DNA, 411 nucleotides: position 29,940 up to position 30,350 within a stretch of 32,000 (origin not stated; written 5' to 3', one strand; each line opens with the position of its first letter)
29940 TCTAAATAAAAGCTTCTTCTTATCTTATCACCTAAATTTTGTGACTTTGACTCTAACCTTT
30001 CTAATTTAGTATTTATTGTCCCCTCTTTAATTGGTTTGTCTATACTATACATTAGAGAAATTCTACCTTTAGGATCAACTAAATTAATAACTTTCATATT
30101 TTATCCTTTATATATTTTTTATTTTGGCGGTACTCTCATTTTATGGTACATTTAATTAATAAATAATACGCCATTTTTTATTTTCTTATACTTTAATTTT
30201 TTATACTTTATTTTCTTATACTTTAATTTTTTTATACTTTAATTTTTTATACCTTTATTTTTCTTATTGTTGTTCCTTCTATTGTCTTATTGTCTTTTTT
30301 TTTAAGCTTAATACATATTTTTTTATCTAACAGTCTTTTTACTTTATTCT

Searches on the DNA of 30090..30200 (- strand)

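Call 18: search_dna_similar(query=window:30090-30200:-, collection=plasmids, mode=distant, max_evalue=1)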
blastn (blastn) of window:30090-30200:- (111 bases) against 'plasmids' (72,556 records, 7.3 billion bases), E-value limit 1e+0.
No match.
